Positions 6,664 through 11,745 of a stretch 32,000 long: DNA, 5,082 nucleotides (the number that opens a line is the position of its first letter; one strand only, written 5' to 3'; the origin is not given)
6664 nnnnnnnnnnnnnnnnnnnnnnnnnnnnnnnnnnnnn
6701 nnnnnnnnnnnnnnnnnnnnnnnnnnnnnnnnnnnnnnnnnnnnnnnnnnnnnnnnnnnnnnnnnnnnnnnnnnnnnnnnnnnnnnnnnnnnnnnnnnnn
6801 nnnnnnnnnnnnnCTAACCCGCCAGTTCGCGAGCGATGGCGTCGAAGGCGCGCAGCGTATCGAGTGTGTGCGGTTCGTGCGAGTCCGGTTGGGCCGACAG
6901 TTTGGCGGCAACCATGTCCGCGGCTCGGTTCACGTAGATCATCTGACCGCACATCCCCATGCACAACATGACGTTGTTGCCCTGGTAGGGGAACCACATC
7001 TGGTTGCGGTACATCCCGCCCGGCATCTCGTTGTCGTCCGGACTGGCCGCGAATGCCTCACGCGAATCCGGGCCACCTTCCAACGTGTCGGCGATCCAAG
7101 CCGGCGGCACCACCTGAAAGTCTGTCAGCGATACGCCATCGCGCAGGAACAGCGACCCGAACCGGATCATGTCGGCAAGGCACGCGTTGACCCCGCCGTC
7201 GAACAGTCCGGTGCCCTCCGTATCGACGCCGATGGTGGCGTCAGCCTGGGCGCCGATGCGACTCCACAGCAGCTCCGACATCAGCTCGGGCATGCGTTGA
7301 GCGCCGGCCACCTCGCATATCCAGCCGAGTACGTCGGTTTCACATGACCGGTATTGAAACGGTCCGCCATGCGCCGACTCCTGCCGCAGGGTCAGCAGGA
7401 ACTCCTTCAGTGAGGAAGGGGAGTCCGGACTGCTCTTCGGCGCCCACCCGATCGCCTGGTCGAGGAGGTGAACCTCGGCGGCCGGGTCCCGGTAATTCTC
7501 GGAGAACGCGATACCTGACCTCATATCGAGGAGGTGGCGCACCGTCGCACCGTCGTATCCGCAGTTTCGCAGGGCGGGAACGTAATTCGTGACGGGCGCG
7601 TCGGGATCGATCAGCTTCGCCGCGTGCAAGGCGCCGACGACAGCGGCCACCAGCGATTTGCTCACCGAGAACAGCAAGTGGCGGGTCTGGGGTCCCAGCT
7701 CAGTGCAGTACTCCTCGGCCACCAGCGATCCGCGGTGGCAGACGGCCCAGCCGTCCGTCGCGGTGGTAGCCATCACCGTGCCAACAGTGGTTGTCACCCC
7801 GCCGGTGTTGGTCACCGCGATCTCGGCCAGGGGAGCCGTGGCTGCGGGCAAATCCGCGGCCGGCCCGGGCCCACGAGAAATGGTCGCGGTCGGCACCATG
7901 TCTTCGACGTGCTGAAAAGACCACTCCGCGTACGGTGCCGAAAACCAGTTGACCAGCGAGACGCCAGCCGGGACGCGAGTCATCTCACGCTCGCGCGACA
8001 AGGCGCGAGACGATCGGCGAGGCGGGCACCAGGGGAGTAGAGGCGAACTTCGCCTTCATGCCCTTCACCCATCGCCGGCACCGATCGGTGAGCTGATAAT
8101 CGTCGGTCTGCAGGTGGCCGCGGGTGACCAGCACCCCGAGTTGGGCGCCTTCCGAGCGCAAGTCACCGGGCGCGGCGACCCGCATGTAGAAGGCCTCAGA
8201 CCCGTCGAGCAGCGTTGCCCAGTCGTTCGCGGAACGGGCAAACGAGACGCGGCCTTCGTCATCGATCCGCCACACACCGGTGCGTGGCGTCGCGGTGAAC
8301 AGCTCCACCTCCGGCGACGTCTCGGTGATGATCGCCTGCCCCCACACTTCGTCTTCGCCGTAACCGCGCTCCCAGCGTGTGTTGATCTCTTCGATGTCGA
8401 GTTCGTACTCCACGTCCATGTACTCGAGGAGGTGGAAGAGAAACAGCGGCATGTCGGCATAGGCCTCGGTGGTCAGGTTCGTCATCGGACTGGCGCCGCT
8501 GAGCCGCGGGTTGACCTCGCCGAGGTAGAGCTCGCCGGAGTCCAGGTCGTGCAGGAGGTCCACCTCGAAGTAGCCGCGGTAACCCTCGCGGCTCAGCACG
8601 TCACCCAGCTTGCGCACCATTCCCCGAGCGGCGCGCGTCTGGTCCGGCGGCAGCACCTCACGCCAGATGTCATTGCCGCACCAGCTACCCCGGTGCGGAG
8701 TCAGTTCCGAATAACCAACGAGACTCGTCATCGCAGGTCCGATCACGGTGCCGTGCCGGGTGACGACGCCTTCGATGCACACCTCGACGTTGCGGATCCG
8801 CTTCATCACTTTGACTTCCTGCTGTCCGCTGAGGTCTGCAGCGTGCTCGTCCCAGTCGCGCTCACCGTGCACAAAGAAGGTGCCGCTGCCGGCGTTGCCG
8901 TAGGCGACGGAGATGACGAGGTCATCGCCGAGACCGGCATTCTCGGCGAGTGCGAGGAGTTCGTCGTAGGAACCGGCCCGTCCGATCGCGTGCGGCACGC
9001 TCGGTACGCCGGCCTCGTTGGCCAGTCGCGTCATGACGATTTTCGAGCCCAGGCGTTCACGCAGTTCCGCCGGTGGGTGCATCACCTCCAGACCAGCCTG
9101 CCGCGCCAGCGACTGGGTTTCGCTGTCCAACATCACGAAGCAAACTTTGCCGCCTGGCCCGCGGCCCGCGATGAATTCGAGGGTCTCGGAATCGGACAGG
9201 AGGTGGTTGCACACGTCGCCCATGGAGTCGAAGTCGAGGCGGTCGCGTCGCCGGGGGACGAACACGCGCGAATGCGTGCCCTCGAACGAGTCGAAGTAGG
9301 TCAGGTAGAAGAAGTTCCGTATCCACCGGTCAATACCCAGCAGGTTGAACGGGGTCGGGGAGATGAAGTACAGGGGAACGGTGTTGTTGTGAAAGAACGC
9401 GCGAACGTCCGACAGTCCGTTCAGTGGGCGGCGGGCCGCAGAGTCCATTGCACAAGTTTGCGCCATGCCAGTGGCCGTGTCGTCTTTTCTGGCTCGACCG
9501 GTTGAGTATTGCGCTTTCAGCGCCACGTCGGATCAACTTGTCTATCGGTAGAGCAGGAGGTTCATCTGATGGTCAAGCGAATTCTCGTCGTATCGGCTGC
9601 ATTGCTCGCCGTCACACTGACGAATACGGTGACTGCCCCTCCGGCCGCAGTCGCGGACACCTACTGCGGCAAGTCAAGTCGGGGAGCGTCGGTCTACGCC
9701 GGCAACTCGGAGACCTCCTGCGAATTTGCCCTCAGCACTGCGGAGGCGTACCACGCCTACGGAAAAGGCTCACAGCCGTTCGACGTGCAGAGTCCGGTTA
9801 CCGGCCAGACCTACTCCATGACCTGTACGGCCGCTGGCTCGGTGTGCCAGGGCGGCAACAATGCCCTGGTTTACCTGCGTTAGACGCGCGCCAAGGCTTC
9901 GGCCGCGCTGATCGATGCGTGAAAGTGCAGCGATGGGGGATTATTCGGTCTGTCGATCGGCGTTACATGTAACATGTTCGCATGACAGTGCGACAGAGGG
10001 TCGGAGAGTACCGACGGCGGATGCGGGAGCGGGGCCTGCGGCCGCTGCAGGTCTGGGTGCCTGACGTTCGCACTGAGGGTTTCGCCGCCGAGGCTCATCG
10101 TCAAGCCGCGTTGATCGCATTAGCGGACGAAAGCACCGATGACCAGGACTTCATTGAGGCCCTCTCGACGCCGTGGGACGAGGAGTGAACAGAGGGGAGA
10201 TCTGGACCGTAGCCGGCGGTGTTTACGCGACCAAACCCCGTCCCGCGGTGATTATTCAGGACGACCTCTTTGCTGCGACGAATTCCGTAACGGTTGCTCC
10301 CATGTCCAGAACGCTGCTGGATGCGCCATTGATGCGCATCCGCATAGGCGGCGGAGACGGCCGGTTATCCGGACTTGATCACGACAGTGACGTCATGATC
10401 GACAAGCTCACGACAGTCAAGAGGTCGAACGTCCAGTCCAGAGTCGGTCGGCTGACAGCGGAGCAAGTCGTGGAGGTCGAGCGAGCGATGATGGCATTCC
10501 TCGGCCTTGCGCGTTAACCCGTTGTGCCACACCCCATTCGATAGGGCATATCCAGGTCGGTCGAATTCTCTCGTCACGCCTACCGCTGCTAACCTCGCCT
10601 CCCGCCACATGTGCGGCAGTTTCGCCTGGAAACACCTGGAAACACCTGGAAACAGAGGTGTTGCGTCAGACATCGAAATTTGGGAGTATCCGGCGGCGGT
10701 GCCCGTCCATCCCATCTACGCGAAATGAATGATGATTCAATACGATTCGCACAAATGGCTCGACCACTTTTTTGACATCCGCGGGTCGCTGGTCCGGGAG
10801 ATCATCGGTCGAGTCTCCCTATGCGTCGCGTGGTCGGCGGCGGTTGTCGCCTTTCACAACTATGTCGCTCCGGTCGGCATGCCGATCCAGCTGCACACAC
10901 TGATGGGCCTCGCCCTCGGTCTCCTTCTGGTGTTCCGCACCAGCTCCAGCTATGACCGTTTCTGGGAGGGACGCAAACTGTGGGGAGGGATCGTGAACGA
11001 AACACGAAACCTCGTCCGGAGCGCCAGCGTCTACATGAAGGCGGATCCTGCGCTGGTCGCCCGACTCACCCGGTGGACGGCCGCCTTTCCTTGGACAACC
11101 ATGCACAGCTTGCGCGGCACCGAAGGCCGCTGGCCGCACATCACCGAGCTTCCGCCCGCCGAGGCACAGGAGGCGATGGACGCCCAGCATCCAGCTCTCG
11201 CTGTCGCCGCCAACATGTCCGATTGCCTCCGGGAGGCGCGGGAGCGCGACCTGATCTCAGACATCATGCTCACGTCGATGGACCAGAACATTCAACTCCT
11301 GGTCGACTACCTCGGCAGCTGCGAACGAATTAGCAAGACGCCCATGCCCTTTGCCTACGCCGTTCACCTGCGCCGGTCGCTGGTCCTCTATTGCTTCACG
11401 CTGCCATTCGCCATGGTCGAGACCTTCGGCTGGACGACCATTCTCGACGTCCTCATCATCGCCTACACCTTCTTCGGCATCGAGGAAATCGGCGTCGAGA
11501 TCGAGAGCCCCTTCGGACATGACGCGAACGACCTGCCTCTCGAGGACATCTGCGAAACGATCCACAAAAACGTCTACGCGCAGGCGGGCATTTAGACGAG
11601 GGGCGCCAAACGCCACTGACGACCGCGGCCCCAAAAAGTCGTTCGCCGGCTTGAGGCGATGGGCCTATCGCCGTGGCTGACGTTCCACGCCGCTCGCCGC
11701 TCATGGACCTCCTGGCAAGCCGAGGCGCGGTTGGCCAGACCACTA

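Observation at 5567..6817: Orphan KasA-length ketosynthase paralog with the nucleophilic Cys replaced by Asp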

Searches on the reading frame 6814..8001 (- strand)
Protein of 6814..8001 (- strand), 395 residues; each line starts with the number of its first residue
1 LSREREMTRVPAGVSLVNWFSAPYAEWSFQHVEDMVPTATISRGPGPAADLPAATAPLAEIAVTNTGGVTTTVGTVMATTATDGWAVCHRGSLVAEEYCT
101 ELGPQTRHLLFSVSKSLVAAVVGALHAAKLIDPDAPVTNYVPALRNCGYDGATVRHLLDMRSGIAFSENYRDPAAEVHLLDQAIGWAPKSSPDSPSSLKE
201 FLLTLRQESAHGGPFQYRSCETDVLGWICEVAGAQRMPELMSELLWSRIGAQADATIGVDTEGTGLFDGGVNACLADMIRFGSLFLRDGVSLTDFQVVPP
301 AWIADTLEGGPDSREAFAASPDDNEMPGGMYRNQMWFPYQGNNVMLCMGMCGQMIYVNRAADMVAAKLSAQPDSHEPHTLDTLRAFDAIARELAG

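Call 3: search_protein_families(library=pfam, proteins=[window:6814-8001:-])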
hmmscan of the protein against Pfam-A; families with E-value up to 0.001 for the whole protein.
window:6814-8001:- (395 aa): 1 family
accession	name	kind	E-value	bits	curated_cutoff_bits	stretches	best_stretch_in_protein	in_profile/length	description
PF00144.29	Beta-lactamase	-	1.9e-33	116.5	27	1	83-387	17-326/329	Beta-lactamase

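Call 4: search_protein_families(library=ncbifam, proteins=[window:6814-8001:-])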
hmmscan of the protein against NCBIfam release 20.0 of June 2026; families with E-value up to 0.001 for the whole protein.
window:6814-8001:- (395 aa): 3 families
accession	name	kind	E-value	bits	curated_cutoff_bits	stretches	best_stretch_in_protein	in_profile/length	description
NF045925.1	3-sucCA_synth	equivalog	3.6e-09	35.6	800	1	66-173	39-152/498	3-succinylated cholic acid synthase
NF052353.1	EstBLacLipLMycb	equivalog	9.8e-06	24.7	650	1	106-165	73-132/420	esterase/beta-lactamase LipL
NF038269.1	lipase_LipE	equivalog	0.00033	19.9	750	1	101-171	81-151/407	lipase LipE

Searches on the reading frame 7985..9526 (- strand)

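Call 3: search_protein_families(library=pfam, proteins=[window:7985-9526:-])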
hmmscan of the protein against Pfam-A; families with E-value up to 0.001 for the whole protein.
window:7985-9526:- (513 aa): 1 family
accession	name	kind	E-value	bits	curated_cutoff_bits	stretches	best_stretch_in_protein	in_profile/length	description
PF02786.22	CPSase_L_D2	-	3e-05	24.1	19.8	0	309-353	147-191/211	Carbamoyl-phosphate synthase L chain, ATP binding domain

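Call 4: search_protein_families(library=ncbifam, proteins=[window:7985-9526:-])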
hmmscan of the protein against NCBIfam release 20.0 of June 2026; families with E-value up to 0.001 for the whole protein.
window:7985-9526:- (513 aa): 8 families
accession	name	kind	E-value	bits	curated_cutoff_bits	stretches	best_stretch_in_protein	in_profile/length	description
NF005096.0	PRK06524.1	equivalog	1.6e-260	864.3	684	1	27-512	8-492/493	biotin carboxylase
NF009471.0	PRK12833.1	equivalog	4.4e-09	35.4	686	1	141-353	98-307/467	acetyl-CoA carboxylase biotin carboxylase subunit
TIGR01235.1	pyruv_carbox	equivalog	2.6e-07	28.5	1114.45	1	139-232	93-184/1143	pyruvate carboxylase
NF006367.0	PRK08591.1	subfamily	9.1e-06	24.6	597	1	138-352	92-303/451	acetyl-CoA carboxylase biotin carboxylase subunit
NF009554.0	PRK12999.1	equivalog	1.5e-05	23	965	1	137-230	92-186/1147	pyruvate carboxylase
NF006406.0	PRK08654.1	equivalog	6.9e-05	21.5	739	1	138-227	92-179/499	acetyl-CoA carboxylase biotin carboxylase subunit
TIGR00514.1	accC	equivalog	0.00018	20.5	626.5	1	135-255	89-203/449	acetyl-CoA carboxylase biotin carboxylase subunit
NF005525.0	PRK07178.1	equivalog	0.00029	19.6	768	1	134-221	87-172/471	acetyl-CoA carboxylase biotin carboxylase subunit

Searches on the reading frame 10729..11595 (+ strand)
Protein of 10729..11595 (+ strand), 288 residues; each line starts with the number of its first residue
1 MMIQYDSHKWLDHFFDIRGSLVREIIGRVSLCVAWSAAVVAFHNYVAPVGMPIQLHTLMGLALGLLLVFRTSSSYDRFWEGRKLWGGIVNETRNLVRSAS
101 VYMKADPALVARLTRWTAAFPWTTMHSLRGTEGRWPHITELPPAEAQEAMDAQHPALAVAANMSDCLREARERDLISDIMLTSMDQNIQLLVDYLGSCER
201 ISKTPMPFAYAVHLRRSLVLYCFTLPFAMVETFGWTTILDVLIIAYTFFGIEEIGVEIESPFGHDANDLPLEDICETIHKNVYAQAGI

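Call 36: search_protein_families(library=pfam, proteins=[window:10729-11595:+])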
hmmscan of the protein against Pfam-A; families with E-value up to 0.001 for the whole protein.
window:10729-11595:+ (288 aa): 1 family
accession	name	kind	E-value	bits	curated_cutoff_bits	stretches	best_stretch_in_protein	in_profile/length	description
PF25539.1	Bestrophin_2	-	4.3e-93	312.4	27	1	2-282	1-286/288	Bacterial/Fungal Bestrophin protein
